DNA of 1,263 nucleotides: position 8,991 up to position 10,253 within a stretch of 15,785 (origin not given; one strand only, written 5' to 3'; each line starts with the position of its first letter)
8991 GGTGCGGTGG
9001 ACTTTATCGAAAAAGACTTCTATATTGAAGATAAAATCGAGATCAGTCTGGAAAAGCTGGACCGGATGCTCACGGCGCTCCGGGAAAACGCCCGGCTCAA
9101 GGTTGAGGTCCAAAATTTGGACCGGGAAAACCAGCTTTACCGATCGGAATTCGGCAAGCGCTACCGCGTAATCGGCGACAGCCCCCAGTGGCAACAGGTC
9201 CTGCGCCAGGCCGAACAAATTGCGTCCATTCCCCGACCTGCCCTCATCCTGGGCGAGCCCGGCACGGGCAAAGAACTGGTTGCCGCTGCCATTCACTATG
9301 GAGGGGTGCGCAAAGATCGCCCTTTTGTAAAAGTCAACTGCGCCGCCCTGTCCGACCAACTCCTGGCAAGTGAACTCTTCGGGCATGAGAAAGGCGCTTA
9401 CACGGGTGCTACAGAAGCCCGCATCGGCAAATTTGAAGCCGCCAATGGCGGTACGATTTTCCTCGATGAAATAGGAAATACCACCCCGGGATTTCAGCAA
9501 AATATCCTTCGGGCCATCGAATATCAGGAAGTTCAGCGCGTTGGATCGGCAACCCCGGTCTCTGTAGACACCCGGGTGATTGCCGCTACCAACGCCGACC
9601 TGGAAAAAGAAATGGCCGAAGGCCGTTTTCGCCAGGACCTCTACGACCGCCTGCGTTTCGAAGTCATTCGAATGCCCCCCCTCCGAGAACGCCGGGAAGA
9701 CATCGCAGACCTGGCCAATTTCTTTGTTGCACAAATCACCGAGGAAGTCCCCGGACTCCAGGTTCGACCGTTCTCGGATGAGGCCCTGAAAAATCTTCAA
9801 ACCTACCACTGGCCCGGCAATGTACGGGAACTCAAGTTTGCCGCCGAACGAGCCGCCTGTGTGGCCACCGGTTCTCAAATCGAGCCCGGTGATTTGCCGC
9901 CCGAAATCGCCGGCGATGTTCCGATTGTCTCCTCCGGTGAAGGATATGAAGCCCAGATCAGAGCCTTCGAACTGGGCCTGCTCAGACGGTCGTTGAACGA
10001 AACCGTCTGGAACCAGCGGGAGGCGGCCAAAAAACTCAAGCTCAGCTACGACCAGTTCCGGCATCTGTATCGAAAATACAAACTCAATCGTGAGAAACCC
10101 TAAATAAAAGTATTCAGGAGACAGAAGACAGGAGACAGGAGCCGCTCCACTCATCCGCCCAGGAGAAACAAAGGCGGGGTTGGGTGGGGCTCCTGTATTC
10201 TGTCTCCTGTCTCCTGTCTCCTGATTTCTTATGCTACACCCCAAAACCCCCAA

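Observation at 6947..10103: Cytoplasmic TPR-histidine kinase plus sigma-54 receiver-EBP as a possible PspF replacement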

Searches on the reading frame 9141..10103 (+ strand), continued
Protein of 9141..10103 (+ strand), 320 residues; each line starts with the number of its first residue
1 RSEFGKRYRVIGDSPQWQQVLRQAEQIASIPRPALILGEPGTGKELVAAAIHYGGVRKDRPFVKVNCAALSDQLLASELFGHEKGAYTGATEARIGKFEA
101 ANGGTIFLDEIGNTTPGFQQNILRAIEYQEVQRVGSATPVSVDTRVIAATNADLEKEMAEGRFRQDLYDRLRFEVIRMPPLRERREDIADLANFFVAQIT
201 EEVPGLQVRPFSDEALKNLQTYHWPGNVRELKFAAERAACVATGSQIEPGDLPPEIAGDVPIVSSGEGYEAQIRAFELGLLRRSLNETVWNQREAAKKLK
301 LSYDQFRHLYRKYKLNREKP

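Call 78: find_encoding_contigs(protein=P0375, flank=8000, max_places=2)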
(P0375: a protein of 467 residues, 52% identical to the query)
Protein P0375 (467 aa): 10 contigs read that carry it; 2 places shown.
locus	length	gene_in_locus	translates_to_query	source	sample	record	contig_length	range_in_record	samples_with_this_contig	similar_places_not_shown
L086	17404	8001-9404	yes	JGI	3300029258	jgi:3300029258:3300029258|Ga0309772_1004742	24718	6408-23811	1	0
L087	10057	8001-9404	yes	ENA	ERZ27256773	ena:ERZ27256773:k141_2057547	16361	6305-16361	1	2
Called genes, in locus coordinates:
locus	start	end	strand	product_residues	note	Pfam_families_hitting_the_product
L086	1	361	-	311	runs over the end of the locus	PF02588:YitT_membrane, PF10035:DUF2179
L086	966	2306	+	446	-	PF00270:DEAD, PF00271:Helicase_C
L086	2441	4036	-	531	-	PF02310:B12-binding (weak), PF04055:Radical_SAM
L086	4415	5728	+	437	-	PF03721:UDPG_MGDP_dh_N, PF00984:UDPG_MGDP_dh, PF03720:UDPG_MGDP_dh_C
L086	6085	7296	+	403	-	PF02350:Epimerase_2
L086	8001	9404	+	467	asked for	PF00072:Response_reg (weak), PF00158:Sigma54_activat, PF14532:Sigma54_activ_2, PF07728:AAA_5 (weak), PF25601:AAA_lid_14, PF02954:HTH_8 (weak)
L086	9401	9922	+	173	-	PF00583:Acetyltransf_1 (weak), PF13673:Acetyltransf_10, PF13508:Acetyltransf_7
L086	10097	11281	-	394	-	PF13477:Glyco_trans_4_2, PF13439:Glyco_transf_4, PF13579:Glyco_trans_4_4, PF20706:GT4-conflict (weak), PF00534:Glycos_transf_1, PF13692:Glyco_trans_1_4, PF13524:Glyco_trans_1_2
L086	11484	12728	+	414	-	PF04055:Radical_SAM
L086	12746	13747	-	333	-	PF03099:BPL_LplA_LipB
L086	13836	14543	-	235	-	PF00072:Response_reg, PF00486:Trans_reg_C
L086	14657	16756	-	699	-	PF00512:HisKA, PF02518:HATPase_c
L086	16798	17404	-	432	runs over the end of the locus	PF01663:Phosphodiest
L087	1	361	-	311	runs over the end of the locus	PF02588:YitT_membrane, PF10035:DUF2179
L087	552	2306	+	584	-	PF00990:GGDEF, PF00270:DEAD, PF00271:Helicase_C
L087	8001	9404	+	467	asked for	PF00072:Response_reg (weak), PF00158:Sigma54_activat, PF14532:Sigma54_activ_2, PF07728:AAA_5 (weak), PF25601:AAA_lid_14, PF02954:HTH_8 (weak)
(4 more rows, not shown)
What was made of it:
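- Tried and rejected: One lies among polysaccharide genes (call 78).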

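Call 79: find_encoding_contigs(protein=P0377, flank=8000, max_places=2)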
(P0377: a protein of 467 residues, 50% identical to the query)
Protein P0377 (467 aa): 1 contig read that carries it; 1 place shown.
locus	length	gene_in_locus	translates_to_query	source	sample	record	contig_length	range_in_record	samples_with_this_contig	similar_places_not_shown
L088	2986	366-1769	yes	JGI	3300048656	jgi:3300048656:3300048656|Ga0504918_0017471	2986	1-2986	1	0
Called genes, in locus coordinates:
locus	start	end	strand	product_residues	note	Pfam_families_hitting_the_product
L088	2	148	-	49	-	?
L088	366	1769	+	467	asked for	PF00072:Response_reg, PF00158:Sigma54_activat, PF14532:Sigma54_activ_2, PF07728:AAA_5 (weak), PF25601:AAA_lid_14, PF02954:HTH_8 (weak)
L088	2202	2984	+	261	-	?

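Call 80: find_encoding_contigs(protein=P0394, flank=6000, max_places=2)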
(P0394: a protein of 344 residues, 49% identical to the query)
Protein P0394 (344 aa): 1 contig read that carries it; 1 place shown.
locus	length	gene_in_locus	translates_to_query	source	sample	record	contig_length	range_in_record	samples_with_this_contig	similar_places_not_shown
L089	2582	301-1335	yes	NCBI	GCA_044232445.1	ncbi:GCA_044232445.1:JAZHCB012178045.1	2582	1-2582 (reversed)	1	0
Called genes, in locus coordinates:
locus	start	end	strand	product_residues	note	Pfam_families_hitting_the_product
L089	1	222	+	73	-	?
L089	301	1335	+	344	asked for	PF00158:Sigma54_activat, PF14532:Sigma54_activ_2, PF07728:AAA_5 (weak), PF25601:AAA_lid_14, PF02954:HTH_8 (weak)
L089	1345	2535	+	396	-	PF00067:p450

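Call 81: find_encoding_contigs(protein=P0392, flank=6000, max_places=2)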
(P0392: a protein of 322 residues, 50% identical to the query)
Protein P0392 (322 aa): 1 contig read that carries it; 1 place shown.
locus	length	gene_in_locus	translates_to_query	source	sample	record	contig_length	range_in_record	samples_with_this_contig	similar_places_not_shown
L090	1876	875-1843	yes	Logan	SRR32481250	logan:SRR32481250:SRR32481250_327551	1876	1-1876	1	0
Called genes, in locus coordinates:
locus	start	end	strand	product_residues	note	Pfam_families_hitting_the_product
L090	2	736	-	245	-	?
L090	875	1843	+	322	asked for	PF00158:Sigma54_activat, PF14532:Sigma54_activ_2, PF07724:AAA_2 (weak), PF07728:AAA_5, PF25601:AAA_lid_14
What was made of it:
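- Tried and rejected: The others are on contigs too short to be informative (calls 79-81).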

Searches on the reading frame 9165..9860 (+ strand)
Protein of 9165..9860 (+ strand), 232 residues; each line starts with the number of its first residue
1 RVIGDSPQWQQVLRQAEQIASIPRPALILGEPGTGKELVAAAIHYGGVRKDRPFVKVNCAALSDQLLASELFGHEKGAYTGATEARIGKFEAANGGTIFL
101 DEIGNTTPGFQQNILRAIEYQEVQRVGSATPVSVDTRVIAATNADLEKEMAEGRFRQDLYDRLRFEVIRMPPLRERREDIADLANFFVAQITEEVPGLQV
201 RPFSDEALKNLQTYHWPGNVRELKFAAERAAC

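Call 34: search_solved_structures(query=window:9165-9860:+, max_evalue=1e-55, show_alignments=4)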
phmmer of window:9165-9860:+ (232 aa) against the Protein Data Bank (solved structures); distinct sequences matched with E-value up to 1e-55: 19.
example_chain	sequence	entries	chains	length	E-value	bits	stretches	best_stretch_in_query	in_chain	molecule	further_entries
9qq6_C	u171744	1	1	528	3.8e-70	239.1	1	2-231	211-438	Nif-specific regulatory protein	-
1ojl_A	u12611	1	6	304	1.3e-69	237.3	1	2-231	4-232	TRANSCRIPTIONAL REGULATORY PROTEIN ZRAR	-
2vii_A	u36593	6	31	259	1.1e-68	234.3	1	2-230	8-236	PSP OPERON TRANSCRIPTIONAL ACTIVATOR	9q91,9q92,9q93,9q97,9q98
2bjw_A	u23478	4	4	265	1.2e-68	234.2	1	2-230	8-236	PSP OPERON TRANSCRIPTIONAL ACTIVATOR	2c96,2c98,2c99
9q90_1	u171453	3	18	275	1.4e-68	234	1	2-230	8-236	Psp operon transcriptional activator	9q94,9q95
5nss_F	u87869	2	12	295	1.8e-68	233.7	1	2-230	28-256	Psp operon transcriptional activator | Transcription activator PspF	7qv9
4qnm_A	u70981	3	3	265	3.2e-68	232.8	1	2-230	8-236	Psp operon transcriptional activator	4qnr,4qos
2c9c_A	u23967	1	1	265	8.5e-68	231.4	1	2-230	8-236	PSP OPERON TRANSCRIPTIONAL ACTIVATOR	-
2bjv_A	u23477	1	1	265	8.5e-68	231.4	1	2-230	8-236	PSP OPERON TRANSCRIPTIONAL ACTIVATOR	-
6jdi_A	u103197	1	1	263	3.5e-63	216.3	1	2-231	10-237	Nitrogen assimilation regulatory protein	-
7ejw_C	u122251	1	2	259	1.6e-62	214.1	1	2-231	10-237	Transcriptional regulator FleQ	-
5exp_A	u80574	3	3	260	1.7e-62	214.1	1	2-231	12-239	Transcriptional regulator FleQ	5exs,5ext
6j7e_A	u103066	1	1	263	1.7e-62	214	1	2-231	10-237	Nitrogen assimilation regulatory protein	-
5exx_A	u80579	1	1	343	3.5e-62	213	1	2-231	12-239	Transcriptional regulator FleQ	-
6jdl_A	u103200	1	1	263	4.6e-62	212.7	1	2-231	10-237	Nitrogen assimilation regulatory protein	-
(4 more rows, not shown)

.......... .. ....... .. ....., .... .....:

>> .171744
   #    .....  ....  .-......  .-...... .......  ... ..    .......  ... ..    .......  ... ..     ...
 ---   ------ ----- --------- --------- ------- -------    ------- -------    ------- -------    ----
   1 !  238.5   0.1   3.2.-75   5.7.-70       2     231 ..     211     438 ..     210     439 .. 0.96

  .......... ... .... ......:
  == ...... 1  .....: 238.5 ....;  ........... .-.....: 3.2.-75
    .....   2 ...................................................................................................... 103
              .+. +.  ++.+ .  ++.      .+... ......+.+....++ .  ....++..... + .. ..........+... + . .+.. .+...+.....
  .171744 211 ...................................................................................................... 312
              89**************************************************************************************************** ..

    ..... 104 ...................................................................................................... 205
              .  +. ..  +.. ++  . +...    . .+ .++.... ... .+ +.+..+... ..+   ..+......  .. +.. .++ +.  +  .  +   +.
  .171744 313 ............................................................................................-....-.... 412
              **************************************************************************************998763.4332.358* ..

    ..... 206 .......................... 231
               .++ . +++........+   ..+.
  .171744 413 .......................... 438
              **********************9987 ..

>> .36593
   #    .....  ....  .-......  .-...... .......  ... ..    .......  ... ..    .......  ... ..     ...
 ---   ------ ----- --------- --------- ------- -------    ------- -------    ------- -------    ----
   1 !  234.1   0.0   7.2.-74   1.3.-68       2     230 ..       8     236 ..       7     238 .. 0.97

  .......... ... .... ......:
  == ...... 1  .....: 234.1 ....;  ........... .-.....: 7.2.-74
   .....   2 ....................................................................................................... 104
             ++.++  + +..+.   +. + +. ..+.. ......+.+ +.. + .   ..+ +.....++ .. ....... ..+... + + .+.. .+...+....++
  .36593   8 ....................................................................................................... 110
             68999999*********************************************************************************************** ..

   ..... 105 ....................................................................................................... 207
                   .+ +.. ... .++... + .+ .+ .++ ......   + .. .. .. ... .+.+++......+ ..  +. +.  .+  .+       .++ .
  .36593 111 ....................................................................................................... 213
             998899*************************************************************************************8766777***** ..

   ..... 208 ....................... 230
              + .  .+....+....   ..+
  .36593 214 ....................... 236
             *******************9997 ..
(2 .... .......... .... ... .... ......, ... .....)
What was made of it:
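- On PspF (TIGR02974 / PRK11608 equivalog): The aligned residues are Y202, G203 and K207 (call 34).
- A Tyr at this position also occurs in NifA (call 34).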
